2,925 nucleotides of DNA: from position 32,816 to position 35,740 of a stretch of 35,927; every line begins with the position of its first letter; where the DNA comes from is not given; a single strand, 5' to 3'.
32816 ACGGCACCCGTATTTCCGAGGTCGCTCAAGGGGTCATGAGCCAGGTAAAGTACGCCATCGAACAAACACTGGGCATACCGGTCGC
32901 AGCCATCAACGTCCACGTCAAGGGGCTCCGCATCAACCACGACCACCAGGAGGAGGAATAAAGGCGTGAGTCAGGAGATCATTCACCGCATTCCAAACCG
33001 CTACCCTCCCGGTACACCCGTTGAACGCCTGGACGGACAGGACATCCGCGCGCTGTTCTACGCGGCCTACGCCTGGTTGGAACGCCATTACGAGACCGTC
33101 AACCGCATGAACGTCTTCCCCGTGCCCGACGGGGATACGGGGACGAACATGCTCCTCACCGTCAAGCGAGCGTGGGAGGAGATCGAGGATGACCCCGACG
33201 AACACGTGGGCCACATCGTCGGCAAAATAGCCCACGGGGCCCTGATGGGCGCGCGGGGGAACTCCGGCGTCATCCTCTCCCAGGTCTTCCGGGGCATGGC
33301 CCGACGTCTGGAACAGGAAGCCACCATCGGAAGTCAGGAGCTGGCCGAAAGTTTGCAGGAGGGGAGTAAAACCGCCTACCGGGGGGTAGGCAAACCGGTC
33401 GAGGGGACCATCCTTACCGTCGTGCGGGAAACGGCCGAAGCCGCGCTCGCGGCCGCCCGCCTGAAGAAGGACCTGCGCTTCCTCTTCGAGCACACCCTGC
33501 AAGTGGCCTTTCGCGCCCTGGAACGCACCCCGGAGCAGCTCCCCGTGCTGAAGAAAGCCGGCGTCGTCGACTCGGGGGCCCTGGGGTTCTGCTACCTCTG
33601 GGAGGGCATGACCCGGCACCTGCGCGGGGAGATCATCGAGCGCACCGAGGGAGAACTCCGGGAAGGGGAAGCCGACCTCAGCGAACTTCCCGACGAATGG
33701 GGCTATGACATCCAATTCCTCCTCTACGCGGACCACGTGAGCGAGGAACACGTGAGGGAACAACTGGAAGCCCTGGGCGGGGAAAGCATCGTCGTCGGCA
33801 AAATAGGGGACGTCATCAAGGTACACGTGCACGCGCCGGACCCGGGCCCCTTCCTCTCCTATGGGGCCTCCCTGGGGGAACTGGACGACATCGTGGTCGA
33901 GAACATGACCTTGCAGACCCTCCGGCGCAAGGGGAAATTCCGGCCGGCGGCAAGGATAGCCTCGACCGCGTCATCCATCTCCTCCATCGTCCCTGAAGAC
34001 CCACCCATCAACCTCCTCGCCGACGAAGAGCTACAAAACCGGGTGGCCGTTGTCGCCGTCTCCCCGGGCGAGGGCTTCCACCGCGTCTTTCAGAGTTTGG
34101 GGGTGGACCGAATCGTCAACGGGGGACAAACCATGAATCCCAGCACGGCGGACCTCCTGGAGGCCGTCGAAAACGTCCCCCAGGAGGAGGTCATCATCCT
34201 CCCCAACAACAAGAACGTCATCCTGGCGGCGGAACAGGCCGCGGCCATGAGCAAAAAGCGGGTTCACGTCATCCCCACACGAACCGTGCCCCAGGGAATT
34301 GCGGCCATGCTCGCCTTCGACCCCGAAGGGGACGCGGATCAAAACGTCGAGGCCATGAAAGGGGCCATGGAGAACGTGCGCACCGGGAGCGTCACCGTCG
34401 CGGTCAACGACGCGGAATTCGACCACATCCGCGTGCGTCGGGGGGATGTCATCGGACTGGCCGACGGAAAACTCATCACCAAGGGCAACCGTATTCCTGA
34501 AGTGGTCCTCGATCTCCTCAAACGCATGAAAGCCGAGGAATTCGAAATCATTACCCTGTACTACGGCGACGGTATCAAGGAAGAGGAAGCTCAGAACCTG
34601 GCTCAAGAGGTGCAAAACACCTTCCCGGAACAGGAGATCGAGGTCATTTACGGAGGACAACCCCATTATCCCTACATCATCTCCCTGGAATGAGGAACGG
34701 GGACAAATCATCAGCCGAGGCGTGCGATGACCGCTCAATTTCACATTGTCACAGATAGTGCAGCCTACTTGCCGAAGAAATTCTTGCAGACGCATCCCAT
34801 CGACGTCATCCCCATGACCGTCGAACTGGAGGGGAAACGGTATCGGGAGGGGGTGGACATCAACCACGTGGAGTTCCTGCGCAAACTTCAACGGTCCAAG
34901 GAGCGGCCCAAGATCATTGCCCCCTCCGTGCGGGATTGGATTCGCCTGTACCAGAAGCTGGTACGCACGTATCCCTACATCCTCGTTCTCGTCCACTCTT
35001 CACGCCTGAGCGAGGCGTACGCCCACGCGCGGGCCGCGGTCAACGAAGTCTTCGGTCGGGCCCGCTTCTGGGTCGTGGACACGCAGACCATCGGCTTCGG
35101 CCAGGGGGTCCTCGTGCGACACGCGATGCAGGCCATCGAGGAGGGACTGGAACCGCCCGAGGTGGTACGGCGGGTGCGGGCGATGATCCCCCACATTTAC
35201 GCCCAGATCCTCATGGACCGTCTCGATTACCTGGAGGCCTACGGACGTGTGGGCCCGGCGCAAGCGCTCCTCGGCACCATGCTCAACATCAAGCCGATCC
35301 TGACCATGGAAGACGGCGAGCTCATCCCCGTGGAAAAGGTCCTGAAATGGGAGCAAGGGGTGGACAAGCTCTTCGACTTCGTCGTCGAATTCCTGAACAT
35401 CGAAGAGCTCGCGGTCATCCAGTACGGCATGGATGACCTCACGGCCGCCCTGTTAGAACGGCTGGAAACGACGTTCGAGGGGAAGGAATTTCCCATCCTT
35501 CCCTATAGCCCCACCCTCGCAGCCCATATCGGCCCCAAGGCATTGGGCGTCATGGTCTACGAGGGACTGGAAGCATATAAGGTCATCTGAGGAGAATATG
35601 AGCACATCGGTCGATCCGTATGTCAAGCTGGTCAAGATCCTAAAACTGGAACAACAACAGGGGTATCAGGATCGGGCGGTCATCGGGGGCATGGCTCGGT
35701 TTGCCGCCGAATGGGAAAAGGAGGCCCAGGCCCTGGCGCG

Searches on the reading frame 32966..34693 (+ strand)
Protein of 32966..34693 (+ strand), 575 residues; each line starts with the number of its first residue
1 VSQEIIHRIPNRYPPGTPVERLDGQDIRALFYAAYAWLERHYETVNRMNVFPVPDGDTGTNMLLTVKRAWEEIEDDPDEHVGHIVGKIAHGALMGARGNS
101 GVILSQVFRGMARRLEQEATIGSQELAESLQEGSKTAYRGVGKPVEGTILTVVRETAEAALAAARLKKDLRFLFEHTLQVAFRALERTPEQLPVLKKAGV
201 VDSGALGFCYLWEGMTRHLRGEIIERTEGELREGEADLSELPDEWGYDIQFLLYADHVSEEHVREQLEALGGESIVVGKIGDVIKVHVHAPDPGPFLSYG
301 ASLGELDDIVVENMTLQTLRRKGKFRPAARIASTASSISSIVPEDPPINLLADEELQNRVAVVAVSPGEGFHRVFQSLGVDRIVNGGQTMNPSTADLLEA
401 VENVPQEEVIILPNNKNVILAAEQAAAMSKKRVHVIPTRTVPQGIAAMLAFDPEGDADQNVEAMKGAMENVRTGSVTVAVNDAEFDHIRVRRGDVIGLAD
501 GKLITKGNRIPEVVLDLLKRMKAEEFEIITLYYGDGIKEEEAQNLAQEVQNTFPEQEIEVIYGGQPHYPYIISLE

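Call 8: search_protein_families(library=pfam, proteins=[window:32966-34693:+], max_evalue=0.001)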
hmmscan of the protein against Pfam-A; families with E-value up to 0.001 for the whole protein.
window:32966-34693:+ (575 aa): 3 families
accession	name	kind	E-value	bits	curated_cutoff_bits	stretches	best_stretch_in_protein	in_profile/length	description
PF13684.11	FakA-like_C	-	1.2e-84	283.4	23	1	361-575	1-216/216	Fatty acid kinase subunit A-like, C-terminal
PF02734.22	Dak2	-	3.1e-43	148.1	27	1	52-216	1-173/174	DAK2 domain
PF21645.3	FakA-like_M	-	3.8e-16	59.1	24.9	1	245-318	2-77/80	Fatty acid kinase subunit A-like, middle domain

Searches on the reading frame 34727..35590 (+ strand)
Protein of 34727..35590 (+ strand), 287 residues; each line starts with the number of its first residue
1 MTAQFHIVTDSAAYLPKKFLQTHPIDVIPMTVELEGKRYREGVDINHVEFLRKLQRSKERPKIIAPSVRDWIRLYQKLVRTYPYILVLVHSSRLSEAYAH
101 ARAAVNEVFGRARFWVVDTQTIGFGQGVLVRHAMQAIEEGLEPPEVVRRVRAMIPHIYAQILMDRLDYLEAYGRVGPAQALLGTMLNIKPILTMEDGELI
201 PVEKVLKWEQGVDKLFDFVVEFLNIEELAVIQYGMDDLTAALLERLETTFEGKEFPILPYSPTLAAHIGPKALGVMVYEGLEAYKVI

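Call 8: search_protein_families(library=pfam, proteins=[window:34727-35590:+], max_evalue=0.001)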
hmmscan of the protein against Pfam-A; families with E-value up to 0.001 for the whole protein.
window:34727-35590:+ (287 aa): 1 family
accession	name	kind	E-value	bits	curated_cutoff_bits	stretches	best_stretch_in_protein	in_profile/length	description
PF02645.21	DegV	-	4.2e-68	230.1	27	1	5-279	2-279/280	Uncharacterised protein, DegV family COG1307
